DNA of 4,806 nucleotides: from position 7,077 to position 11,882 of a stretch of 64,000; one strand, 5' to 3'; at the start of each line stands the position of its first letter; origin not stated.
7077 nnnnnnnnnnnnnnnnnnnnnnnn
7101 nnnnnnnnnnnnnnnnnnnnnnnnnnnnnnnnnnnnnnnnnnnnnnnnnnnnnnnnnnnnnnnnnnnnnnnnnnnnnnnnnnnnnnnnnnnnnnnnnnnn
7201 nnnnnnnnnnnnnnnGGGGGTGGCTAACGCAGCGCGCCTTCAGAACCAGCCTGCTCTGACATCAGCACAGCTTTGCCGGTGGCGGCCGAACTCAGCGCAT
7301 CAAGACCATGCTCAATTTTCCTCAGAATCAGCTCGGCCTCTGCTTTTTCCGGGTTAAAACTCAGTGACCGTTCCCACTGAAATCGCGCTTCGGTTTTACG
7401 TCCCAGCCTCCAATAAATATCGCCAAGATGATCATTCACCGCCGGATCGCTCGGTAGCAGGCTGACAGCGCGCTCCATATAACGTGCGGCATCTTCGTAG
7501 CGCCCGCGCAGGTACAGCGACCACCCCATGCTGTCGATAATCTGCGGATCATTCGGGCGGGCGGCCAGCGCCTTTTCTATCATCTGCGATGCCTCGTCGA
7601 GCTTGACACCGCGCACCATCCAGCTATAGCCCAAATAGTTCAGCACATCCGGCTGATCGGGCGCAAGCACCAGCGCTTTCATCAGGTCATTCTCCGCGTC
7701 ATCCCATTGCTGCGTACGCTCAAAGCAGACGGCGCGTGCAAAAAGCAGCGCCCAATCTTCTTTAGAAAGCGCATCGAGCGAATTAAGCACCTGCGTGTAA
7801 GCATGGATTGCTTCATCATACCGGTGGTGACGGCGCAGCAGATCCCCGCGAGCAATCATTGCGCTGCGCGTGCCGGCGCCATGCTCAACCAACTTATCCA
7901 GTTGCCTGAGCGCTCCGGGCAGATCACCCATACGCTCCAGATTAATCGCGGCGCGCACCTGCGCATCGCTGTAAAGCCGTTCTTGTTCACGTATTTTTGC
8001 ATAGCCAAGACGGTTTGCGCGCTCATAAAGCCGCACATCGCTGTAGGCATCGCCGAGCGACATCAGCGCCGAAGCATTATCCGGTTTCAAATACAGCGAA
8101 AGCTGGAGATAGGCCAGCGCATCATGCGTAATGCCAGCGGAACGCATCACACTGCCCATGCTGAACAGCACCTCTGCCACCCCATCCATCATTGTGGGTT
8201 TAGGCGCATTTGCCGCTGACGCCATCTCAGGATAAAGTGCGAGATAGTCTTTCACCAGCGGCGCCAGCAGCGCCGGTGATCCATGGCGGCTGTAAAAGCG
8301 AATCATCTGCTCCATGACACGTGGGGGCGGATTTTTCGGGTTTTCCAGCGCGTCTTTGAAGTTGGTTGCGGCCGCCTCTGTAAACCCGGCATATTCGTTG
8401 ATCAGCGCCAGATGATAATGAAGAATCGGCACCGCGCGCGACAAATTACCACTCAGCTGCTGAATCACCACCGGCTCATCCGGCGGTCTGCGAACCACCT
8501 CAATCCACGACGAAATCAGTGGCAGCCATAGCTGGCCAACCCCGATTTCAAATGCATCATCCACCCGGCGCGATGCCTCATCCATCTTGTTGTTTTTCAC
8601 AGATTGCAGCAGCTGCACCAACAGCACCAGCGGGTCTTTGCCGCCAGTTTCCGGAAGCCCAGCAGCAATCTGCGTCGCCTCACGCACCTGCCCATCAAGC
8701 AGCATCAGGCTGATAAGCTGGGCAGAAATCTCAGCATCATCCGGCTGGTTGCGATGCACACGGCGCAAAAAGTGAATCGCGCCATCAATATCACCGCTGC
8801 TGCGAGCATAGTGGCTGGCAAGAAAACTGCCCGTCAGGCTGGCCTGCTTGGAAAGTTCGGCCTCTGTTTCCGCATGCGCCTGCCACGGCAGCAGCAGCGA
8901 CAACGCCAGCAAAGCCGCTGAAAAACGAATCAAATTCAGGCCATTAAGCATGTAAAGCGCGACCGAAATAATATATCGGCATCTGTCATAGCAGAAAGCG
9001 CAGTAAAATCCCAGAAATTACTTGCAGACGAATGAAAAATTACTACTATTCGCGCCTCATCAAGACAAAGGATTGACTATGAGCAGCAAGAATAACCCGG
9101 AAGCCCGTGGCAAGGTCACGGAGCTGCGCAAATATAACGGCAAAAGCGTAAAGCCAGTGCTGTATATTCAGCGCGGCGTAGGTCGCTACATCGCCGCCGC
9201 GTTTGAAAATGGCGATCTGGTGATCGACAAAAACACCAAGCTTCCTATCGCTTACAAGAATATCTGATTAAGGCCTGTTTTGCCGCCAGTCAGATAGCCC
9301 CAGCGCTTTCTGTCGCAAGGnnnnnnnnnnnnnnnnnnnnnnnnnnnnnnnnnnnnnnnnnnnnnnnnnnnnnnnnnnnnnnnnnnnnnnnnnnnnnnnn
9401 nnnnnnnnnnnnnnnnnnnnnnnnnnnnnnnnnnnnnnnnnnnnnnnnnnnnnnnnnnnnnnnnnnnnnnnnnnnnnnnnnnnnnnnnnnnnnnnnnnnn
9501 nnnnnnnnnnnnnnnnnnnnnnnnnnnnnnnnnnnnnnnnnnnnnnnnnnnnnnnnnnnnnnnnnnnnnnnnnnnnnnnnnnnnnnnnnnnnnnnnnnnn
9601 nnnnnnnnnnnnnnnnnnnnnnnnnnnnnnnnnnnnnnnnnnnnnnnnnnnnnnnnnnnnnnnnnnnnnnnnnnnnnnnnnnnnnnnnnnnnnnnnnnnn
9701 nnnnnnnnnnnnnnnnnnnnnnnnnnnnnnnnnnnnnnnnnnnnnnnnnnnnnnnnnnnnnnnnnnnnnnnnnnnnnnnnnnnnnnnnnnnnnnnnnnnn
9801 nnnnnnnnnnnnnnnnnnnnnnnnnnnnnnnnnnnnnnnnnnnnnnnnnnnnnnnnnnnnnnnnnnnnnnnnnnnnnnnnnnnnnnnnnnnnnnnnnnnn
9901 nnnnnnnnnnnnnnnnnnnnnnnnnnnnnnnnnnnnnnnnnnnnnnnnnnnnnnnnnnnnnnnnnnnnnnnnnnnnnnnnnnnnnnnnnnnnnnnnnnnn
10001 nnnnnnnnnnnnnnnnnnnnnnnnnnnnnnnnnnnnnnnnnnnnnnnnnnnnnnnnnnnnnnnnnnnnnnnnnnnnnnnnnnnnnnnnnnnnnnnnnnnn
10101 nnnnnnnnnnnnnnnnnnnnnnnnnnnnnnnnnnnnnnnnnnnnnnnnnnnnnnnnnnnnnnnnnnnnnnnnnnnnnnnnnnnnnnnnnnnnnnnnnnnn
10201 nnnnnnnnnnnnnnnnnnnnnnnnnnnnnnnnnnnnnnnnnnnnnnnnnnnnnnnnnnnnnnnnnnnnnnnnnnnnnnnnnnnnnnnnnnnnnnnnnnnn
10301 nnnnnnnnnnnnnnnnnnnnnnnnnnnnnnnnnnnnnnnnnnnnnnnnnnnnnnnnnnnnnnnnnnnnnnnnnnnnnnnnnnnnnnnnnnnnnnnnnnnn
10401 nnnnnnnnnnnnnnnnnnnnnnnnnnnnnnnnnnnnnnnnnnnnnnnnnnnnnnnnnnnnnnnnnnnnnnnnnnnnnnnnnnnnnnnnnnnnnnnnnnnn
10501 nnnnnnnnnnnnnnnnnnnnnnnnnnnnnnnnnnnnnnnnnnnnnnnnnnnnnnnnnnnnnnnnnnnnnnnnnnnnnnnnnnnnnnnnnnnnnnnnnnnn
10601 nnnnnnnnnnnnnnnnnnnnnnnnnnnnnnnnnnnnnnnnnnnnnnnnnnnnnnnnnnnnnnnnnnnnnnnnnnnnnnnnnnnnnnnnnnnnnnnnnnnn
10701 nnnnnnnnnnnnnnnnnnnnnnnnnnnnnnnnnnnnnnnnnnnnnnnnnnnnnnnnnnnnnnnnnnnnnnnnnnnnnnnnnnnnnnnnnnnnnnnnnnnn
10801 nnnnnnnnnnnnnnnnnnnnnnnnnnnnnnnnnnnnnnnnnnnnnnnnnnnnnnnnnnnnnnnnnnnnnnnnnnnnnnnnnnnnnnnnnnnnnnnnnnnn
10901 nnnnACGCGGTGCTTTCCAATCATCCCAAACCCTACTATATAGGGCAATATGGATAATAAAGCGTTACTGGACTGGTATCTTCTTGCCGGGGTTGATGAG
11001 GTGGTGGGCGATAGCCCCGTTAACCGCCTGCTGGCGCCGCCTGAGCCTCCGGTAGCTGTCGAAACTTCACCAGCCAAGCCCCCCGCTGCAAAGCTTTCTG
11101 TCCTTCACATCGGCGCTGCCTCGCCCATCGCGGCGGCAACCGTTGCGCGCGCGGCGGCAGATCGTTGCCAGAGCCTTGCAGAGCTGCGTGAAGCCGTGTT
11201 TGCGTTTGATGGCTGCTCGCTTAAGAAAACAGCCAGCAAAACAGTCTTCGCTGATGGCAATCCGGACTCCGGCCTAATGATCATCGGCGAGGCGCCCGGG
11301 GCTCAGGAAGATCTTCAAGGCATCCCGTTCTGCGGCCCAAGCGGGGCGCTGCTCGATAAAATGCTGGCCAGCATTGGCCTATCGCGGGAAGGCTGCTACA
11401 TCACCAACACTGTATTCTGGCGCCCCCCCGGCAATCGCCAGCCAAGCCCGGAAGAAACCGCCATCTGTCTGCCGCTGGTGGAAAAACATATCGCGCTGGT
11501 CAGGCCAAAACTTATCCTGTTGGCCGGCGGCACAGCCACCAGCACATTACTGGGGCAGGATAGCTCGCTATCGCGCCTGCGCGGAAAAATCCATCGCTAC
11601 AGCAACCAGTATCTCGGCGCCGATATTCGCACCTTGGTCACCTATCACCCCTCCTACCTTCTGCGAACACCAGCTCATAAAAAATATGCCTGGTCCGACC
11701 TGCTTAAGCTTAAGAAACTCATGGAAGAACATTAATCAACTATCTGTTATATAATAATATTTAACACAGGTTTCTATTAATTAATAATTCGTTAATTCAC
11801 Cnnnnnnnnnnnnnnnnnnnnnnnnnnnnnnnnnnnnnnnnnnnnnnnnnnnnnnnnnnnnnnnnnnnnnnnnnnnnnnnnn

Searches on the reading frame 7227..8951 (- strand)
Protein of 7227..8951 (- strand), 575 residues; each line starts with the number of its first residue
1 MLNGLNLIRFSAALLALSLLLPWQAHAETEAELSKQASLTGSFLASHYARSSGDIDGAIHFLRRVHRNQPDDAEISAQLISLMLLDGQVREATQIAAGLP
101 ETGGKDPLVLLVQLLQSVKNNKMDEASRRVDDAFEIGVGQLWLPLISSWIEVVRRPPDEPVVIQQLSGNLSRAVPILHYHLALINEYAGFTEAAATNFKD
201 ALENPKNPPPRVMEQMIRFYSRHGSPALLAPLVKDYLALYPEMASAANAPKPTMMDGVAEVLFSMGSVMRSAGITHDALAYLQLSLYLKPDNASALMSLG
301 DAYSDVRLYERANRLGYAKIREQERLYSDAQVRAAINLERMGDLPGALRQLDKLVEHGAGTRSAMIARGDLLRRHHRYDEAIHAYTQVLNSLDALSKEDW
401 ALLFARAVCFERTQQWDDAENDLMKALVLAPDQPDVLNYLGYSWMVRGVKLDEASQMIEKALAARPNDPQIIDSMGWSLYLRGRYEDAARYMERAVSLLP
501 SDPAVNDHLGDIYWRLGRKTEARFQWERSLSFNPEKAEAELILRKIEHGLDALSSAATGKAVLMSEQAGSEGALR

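Call 48: search_protein_families(library=pfam, proteins=[window:7227-8951:-], max_evalue=0.00001)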
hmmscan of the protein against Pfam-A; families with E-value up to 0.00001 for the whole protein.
window:7227-8951:- (575 aa): 17 families
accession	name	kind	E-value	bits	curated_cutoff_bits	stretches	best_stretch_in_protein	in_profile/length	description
PF07719.23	TPR_2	-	1.7e-33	112.3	27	0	475-501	7-33/34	Tetratricopeptide repeat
PF13428.12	TPR_14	-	2.7e-22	77.4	23.5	0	473-506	5-38/44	Tetratricopeptide repeat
PF13432.12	TPR_16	-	2.1e-21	76.5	32.7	2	475-529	3-56/65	Tetratricopeptide repeat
PF14559.12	TPR_19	-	1.3e-20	73.9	25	1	51-110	3-62/68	Tetratricopeptide repeat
PF00515.34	TPR_1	-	7.1e-19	67.2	27.8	0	403-432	4-33/34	Tetratricopeptide repeat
PF13424.12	TPR_12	-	5.3e-15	55.8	30.1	0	334-391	9-74/77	Tetratricopeptide repeat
PF13414.12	TPR_11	-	1e-14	54.3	26.8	0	479-517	4-42/42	TPR repeat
PF13181.12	TPR_8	-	8.4e-13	47.8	25.7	0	508-535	6-33/34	Tetratricopeptide repeat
PF13174.12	TPR_6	-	1.7e-12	47.5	26.3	0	475-497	6-28/33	Tetratricopeptide repeat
PF13431.12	TPR_17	-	8.1e-10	38.6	24.4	0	459-488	3-32/34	Tetratricopeptide repeat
PF13371.12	TPR_9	-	1.1e-08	35.4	35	0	449-505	9-65/73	Tetratricopeptide repeat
PF13176.12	TPR_7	-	1.3e-08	34.7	27.9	0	474-503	4-35/36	Tetratricopeptide repeat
PF23914.1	TPR_CcmH_CycH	-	3.3e-08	34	42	0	412-502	62-154/158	Cytochrome c-type biogenesis protein H TPR domain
PF12895.13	ANAPC3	-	5.9e-08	33.3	27.2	0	451-523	5-76/82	Anaphase-promoting complex, cyclosome, subunit 3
PF20308.4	TPR-S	-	1.9e-06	28.8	27.6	0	378-441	2-58/102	Tetratricopeptide Repeats-Sensor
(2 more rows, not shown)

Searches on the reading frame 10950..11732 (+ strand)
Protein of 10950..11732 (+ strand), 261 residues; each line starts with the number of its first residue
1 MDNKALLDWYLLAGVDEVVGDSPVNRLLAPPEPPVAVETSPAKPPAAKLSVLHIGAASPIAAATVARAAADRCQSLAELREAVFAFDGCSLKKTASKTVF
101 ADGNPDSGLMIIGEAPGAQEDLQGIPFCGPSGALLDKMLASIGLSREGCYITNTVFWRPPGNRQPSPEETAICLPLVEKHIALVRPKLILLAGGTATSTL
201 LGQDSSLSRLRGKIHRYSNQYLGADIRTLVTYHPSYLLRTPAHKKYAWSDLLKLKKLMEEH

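Call 48: search_protein_families(library=pfam, proteins=[window:10950-11732:+], max_evalue=0.00001)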
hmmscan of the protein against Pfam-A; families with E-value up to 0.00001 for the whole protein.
window:10950-11732:+ (261 aa): 1 family
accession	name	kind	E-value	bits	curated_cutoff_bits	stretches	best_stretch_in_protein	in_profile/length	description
PF03167.25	UDG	-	1.1e-37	129.7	24.3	1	101-251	2-140/141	Uracil DNA glycosylase superfamily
